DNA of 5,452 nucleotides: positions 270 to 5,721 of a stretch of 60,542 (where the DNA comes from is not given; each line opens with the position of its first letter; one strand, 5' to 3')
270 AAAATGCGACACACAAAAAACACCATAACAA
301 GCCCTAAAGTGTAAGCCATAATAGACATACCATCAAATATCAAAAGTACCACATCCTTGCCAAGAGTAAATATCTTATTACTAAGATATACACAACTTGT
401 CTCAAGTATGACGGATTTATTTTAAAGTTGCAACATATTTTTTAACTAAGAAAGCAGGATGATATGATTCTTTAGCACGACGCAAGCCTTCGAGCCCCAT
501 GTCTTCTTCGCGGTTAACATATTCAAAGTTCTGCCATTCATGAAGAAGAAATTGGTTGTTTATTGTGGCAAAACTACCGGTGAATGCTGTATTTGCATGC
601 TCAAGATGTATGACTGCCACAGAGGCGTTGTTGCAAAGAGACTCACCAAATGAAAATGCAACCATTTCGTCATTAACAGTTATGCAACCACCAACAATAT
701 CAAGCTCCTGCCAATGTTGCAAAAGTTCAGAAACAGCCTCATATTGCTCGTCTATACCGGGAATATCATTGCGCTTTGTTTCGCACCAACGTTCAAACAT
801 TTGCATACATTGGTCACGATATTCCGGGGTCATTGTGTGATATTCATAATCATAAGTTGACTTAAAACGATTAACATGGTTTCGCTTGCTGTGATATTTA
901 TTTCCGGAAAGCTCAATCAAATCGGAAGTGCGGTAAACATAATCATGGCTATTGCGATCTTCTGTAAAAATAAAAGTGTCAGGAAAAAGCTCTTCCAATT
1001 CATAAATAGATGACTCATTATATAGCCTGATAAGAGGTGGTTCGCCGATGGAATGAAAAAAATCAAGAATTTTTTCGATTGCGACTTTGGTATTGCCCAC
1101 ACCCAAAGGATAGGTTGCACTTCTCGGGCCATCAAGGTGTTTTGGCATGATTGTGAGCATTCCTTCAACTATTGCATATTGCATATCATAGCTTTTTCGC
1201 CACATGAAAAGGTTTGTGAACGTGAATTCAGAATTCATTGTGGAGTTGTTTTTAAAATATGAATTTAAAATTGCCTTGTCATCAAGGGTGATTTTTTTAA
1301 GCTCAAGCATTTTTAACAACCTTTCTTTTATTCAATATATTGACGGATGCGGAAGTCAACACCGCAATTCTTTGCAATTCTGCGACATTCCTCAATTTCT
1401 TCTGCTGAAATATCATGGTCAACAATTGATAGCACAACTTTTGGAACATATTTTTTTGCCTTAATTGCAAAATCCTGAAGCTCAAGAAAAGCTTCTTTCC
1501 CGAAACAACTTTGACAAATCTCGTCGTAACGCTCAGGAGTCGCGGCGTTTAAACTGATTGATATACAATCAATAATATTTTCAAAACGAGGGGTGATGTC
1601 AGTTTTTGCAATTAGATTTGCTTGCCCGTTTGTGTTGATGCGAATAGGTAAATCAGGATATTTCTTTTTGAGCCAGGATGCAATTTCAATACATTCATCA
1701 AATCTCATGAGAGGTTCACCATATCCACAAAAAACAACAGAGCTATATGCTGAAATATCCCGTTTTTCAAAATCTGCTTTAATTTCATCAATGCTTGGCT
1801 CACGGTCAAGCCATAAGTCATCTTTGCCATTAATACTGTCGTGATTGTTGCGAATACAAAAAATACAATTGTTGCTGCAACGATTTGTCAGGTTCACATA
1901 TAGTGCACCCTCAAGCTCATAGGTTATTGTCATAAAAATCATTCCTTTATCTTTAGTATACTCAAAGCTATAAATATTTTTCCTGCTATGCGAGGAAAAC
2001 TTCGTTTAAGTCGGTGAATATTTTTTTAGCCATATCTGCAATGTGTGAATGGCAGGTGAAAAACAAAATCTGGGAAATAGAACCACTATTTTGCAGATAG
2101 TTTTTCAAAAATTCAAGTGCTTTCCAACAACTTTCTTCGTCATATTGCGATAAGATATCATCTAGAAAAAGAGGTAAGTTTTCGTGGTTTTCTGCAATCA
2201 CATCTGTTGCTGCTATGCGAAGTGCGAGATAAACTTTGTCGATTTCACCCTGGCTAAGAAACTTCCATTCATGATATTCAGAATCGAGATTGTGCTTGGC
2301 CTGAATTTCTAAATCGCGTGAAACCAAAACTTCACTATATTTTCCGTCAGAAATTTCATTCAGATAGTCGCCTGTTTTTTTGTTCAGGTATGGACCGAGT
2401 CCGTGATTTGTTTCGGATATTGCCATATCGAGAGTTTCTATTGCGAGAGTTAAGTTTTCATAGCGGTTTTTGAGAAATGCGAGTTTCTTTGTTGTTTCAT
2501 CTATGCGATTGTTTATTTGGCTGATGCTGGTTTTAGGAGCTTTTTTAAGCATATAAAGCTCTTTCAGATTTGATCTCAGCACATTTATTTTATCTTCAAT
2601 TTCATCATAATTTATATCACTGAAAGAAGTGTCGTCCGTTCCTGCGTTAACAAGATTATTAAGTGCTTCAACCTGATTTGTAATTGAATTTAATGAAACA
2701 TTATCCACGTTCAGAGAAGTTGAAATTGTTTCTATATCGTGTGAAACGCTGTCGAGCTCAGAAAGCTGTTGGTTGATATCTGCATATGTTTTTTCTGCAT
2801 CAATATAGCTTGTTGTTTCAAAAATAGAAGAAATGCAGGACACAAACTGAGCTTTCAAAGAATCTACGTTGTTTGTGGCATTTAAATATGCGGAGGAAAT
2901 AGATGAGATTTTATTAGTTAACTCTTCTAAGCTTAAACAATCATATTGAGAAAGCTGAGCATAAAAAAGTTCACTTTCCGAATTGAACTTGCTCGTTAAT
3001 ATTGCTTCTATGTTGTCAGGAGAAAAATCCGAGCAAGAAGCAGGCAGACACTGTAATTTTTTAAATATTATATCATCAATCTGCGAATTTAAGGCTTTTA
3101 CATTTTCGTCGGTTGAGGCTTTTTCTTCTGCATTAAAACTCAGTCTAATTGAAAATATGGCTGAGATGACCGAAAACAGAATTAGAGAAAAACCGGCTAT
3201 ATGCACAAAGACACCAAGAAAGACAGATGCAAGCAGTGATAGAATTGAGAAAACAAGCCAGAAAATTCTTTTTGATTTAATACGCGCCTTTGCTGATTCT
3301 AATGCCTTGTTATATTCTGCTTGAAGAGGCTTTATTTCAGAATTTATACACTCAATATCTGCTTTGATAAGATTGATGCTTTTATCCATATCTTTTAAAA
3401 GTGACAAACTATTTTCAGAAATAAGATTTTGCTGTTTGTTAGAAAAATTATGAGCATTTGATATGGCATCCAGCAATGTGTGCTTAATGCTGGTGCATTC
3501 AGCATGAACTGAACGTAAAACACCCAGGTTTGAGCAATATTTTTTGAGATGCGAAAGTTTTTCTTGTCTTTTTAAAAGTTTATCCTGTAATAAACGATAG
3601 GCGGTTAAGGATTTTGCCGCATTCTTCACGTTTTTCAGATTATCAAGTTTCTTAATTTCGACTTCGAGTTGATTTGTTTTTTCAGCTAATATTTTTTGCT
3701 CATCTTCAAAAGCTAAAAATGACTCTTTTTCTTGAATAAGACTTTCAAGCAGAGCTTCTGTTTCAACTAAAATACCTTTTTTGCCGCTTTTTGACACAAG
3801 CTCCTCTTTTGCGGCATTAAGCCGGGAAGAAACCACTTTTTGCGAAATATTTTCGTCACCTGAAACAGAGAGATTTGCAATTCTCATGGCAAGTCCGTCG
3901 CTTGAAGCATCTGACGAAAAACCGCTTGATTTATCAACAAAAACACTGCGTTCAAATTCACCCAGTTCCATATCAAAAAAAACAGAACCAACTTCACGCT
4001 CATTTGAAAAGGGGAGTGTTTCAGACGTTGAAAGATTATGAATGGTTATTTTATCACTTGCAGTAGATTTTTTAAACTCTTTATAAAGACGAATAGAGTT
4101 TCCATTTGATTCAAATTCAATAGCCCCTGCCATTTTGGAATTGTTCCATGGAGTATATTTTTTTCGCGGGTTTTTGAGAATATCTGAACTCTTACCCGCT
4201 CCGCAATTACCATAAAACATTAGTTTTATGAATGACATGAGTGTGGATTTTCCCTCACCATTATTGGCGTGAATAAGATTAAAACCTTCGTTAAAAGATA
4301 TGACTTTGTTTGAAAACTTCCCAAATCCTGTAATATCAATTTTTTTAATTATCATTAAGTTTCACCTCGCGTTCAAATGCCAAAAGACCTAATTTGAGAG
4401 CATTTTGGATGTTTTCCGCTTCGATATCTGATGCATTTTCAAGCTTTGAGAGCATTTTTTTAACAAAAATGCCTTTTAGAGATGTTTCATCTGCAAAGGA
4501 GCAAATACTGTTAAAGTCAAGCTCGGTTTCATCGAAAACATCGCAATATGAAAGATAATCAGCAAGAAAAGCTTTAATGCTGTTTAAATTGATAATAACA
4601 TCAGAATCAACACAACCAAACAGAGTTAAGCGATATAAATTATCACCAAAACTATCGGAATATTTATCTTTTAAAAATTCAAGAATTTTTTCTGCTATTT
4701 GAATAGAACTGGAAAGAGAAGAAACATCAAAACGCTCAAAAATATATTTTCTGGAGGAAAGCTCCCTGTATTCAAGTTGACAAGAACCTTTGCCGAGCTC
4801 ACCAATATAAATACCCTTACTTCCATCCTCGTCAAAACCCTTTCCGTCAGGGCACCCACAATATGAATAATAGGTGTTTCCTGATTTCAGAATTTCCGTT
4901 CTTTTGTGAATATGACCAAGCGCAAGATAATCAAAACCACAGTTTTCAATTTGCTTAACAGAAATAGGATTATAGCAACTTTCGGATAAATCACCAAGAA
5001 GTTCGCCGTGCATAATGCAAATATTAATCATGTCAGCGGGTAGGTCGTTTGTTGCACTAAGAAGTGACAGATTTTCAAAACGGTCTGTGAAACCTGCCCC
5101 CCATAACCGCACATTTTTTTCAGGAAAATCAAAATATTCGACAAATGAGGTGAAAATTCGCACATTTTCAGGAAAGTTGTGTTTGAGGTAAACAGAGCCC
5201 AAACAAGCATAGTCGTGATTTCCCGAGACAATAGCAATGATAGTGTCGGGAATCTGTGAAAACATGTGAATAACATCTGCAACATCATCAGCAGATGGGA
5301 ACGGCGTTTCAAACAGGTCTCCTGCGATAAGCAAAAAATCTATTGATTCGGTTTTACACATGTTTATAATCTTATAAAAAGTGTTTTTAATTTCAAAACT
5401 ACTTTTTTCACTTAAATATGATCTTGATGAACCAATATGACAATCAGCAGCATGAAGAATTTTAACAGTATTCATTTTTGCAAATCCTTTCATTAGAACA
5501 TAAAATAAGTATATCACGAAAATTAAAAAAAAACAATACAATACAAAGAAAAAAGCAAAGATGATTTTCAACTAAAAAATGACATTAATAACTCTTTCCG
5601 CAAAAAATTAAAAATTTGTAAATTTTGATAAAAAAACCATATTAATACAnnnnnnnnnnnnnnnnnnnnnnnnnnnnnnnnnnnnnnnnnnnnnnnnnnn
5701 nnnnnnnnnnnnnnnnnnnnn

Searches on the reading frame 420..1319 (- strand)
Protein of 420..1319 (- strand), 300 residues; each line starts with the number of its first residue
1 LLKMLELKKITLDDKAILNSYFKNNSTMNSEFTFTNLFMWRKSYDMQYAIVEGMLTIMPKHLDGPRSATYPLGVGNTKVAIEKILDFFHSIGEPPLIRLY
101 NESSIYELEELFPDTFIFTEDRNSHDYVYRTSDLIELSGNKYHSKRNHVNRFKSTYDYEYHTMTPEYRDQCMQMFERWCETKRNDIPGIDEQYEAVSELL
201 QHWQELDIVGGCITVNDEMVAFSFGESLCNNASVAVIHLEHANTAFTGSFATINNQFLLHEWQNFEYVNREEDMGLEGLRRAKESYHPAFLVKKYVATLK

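Call 9: search_protein_families(library=pfam, proteins=[window:420-1319:-], max_evalue=0.001)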
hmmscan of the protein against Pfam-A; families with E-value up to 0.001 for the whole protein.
window:420-1319:- (300 aa): 1 family
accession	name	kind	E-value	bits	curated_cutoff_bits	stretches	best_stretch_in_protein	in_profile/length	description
PF09924.15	LPG_synthase_C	-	1.7e-51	175.5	27.5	1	29-297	8-297/298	Phosphatidylglycerol lysyltransferase, C-terminal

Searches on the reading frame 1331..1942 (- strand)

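Call 9: search_protein_families(library=pfam, proteins=[window:1331-1942:-], max_evalue=0.001)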
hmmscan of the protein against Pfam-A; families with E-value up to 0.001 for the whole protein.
window:1331-1942:- (204 aa): 2 families
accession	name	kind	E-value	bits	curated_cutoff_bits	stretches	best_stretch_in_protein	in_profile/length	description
PF04055.27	Radical_SAM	-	3e-14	54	29.5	1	16-186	1-162/166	Radical SAM superfamily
PF13353.11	Fer4_12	-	0.0001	23.1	22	1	17-131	10-113/137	4Fe-4S single cluster domain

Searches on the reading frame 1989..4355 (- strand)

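Call 9: search_protein_families(library=pfam, proteins=[window:1989-4355:-], max_evalue=0.001)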
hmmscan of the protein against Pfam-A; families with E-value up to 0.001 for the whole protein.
window:1989-4355:- (789 aa): 4 families
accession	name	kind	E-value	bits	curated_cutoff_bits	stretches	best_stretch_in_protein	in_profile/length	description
PF13175.12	AAA_15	-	4.7e-10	40.1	32.1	1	1-359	1-264/374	AAA ATPase domain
PF13476.12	AAA_23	-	9.4e-10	39.9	27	1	5-272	1-188/201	AAA domain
PF02463.25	SMC_N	-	7e-09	35.9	40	1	3-779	2-208/220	RecF/RecN/SMC N terminal domain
PF13514.12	AAA_27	-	1.5e-05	25.1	22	1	1-49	1-52/206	AAA domain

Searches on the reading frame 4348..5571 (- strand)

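Call 9: search_protein_families(library=pfam, proteins=[window:4348-5571:-], max_evalue=0.001)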
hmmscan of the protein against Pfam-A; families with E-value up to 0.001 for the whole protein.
window:4348-5571:- (408 aa): 2 families
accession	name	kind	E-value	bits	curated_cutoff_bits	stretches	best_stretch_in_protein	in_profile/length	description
PF00149.33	Metallophos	-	2.4e-10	41.6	21.5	1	37-223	2-190/191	Calcineurin-like phosphoesterase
PF12850.12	Metallophos_2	-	0.00032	21.2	27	1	37-247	2-141/154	Calcineurin-like phosphoesterase superfamily domain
